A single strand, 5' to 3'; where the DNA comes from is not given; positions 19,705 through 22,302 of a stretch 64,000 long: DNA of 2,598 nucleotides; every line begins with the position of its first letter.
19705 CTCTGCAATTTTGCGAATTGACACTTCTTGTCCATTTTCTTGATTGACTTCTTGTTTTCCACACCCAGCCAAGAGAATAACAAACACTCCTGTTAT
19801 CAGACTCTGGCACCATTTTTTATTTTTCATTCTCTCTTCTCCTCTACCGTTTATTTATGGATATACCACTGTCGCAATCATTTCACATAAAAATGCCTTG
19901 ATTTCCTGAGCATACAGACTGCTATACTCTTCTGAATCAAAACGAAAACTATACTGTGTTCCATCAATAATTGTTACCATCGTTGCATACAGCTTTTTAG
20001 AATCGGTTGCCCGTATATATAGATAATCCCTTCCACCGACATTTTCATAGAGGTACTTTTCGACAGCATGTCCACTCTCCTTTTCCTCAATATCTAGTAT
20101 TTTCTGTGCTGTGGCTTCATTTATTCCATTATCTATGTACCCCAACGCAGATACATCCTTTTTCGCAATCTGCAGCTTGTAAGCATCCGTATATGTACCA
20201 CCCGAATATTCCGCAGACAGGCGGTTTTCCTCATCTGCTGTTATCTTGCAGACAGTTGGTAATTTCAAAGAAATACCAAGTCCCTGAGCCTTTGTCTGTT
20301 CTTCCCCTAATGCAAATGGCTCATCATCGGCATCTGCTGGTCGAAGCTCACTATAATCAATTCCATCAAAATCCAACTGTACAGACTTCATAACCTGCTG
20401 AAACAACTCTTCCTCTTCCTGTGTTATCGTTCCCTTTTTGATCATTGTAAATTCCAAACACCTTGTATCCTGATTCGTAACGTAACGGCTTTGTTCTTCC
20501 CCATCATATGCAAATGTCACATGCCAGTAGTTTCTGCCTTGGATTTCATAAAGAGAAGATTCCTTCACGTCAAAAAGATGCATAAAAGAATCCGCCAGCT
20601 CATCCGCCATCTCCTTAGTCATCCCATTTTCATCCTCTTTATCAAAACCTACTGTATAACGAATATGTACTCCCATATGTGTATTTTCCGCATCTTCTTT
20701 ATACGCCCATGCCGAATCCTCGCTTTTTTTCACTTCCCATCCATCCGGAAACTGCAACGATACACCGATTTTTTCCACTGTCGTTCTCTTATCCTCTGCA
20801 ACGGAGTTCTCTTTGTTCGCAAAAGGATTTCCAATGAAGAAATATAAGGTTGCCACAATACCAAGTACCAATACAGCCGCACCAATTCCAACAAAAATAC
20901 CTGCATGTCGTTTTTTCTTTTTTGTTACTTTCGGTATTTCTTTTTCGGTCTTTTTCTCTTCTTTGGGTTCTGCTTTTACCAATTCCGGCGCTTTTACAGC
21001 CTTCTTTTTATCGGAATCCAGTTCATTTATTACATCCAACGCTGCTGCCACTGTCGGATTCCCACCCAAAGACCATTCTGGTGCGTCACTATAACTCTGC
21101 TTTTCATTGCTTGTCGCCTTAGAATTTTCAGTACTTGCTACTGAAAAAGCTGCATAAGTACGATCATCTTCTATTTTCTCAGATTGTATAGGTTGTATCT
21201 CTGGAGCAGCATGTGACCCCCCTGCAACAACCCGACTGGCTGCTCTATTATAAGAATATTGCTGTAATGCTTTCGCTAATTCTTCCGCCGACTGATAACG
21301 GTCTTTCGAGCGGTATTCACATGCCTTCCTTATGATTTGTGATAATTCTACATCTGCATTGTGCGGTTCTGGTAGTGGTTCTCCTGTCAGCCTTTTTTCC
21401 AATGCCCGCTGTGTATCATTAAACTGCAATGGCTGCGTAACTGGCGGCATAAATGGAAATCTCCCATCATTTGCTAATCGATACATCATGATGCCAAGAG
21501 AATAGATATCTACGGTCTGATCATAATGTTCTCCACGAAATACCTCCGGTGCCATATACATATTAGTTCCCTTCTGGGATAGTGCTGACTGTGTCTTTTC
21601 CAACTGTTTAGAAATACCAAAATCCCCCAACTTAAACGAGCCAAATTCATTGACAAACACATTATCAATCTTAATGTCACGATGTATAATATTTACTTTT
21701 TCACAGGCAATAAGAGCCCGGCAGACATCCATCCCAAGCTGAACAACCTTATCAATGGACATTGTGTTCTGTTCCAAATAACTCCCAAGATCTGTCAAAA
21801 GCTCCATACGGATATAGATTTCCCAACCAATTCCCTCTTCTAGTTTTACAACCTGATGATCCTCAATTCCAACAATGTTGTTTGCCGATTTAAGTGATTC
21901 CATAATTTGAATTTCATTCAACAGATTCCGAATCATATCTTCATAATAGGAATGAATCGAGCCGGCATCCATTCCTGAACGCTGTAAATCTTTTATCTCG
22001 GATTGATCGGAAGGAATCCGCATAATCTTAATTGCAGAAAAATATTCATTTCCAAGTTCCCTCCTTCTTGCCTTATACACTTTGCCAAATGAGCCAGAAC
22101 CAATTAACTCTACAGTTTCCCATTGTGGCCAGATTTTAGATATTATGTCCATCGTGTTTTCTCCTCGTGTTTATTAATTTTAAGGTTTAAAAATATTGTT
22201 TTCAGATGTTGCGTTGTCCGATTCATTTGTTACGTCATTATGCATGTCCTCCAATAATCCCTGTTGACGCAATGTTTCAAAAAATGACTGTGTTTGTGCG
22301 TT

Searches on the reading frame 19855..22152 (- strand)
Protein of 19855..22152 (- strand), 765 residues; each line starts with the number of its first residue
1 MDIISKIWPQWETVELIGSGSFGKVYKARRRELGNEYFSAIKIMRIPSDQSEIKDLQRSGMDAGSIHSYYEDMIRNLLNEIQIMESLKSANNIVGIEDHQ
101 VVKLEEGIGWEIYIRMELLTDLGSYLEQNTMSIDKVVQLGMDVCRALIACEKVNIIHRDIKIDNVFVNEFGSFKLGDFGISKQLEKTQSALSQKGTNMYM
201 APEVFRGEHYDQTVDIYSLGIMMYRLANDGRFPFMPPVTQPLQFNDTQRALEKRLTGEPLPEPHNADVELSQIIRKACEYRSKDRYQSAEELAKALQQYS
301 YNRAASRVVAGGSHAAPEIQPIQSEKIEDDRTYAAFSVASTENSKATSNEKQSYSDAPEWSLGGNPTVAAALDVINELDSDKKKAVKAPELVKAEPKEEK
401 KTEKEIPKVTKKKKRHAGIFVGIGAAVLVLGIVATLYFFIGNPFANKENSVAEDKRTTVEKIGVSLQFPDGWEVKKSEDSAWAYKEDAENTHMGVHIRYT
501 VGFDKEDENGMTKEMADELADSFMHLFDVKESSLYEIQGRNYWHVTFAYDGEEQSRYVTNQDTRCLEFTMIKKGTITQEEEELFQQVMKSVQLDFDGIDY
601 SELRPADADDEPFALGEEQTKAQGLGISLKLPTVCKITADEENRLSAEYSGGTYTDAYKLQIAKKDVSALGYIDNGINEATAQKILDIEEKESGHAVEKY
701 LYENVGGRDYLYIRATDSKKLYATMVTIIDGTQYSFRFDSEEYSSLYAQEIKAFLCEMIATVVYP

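Call 8: search_protein_families(library=pfam, proteins=[window:19855-22152:-])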
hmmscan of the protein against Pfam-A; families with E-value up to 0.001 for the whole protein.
window:19855-22152:- (765 aa): 4 families
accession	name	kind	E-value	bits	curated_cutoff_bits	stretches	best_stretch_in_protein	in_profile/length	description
PF00069.31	Pkinase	-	1.9e-41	142.6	31.7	1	12-290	2-256/263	Protein kinase domain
PF07714.23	PK_Tyr_Ser-Thr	-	8.5e-32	110.9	23.1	1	14-287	4-250/258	Protein tyrosine and serine/threonine kinase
PF03109.22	ABC1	-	0.00016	21.4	22.9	0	124-188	159-222/244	ABC1 atypical kinase-like domain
PF17667.7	Pkinase_fungal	-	0.00027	20.2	24.1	1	150-215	302-375/387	Fungal protein kinase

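Call 72: find_homologous_proteins(query=window:19855-22152:-, max_evalue=1e-50)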
Query window:19855-22152:- (765 aa): 7116 proteins with E <= 1e-50 among 8000 candidates; the best 120 are listed.
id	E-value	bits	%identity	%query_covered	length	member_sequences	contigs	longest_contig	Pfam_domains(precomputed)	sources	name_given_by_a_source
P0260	0.0e+0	1720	100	100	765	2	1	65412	PF07714.24,PF00069.32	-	-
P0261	0.0e+0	1233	71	100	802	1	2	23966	PF07714.24,PF00069.32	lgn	-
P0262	0.0e+0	1218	69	100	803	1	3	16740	PF07714.24,PF00069.32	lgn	-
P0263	0.0e+0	1196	71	100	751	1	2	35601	PF07714.24,PF00069.32,PF17667.8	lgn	-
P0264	9.6e-294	995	59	100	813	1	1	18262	PF07714.24,PF00069.32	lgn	-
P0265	4.3e-235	801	51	96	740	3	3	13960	PF07714.24,PF00069.32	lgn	-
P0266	1.6e-218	746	70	62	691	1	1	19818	PF07714.24,PF00069.32,PF03109.23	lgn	-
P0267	6.8e-207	707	70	58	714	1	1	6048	PF07714.24,PF00069.32,PF03109.23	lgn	-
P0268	4.4e-194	665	-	-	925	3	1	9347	PF07714.24,PF00069.32,PF14531.13,PF17667.8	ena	-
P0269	3.4e-191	656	64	63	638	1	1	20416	PF07714.24,PF00069.32,PF03109.23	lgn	-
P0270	1.9e-167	577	41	99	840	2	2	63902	PF07714.24,PF00069.32,PF17667.8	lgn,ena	-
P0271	1.7e-164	567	40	100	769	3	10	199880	PF07714.24,PF00069.32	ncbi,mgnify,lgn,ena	mgnify:CR=1 FL=1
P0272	9.9e-162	558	40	100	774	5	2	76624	PF07714.24,PF00069.32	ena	-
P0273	9.1e-161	555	40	100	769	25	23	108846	PF07714.24,PF00069.32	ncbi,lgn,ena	-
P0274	2.5e-160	554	40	100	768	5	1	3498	PF07714.24,PF00069.32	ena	-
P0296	8.1e-146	506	39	100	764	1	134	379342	PF07714.24,PF00069.32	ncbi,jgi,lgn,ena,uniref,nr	ncbi:serine/threonine-protein kinase [Roseburia sp. AM59-24XD]|jgi:serine/threonine protein kinase|u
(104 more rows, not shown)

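Call 73: find_encoding_contigs(protein=P0296, flank=10000, max_places=1)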
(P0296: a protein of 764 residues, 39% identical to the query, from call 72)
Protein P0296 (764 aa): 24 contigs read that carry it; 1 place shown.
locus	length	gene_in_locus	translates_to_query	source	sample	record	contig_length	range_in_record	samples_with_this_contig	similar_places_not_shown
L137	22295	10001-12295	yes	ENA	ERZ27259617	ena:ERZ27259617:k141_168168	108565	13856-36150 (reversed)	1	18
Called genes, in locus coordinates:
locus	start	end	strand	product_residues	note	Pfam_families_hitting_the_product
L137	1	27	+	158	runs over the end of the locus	-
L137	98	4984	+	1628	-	PF06013:WXG100 (weak), PF20148:DUF6531, PF05593:RHS_repeat (faint), PF25023:TEN_YD-shell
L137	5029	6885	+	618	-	PF00069:Pkinase, PF07714:PK_Tyr_Ser-Thr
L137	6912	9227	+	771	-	PF00069:Pkinase, PF07714:PK_Tyr_Ser-Thr, PF17667:Pkinase_fungal (weak)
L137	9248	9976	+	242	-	-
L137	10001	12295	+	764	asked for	PF00069:Pkinase, PF07714:PK_Tyr_Ser-Thr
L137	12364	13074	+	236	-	-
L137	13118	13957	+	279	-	PF00481:PP2C (faint), PF13672:PP2C_2, PF07228:SpoIIE (weak)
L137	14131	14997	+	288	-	PF00528:BPD_transp_1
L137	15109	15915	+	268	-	PF02463:SMC_N (weak), PF00005:ABC_tran, PF13304:AAA_21 (faint)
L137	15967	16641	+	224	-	PF01895:PhoU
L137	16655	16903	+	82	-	-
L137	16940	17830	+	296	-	PF12727:PBP_like (faint), PF12849:PBP_like_2, PF03466:LysR_substrate (weak)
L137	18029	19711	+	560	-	PF02690:Na_Pi_cotrans, PF01895:PhoU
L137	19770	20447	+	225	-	PF00072:Response_reg, PF00486:Trans_reg_C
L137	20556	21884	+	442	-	PF00512:HisKA, PF02518:HATPase_c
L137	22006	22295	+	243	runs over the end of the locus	PF00037:Fer4 (weak), PF12797:Fer4_2 (weak), PF12837:Fer4_6, PF13237:Fer4_10 (weak), PF14697:Fer4_21, PF12838:Fer4_7, PF13187:Fer4_9 (weak), PF27217:AF_0155, +2 more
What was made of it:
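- On OmpR/PhoB-type tandem direct-repeat site: The one Trans_reg_C regulator seen (L137, 19770-20447) belongs to the neighbouring pst/phoU cluster (call 73).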

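Call 78: find_encoding_contigs(protein=P0263, flank=10000, max_places=2)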
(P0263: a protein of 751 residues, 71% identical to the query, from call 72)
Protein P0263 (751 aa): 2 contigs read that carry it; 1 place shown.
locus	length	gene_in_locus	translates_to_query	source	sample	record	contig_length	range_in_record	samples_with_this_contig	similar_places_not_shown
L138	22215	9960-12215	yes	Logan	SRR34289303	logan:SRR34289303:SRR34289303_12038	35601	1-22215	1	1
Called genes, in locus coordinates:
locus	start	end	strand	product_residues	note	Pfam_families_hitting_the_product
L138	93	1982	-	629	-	PF00145:DNA_methylase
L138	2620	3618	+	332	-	-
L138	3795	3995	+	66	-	-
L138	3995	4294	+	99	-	-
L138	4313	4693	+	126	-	-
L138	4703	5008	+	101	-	-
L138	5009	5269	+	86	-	-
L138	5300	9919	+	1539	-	PF00498:FHA, PF16697:Yop-YscD_cpl, PF01580:FtsK_SpoIIIE, PF13401:AAA_22 (faint), PF01580:FtsK_SpoIIIE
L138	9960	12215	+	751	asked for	PF00069:Pkinase, PF07714:PK_Tyr_Ser-Thr, PF17667:Pkinase_fungal (weak)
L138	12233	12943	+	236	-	-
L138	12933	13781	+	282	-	PF00481:PP2C (weak), PF13672:PP2C_2, PF07228:SpoIIE (weak)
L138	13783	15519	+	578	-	-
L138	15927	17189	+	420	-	PF07467:BLIP (faint)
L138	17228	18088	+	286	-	PF08238:Sel1 (faint)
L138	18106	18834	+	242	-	PF00092:VWA, PF13519:VWA_2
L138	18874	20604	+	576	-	PF13672:PP2C_2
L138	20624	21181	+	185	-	-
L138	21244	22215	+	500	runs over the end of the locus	PF00069:Pkinase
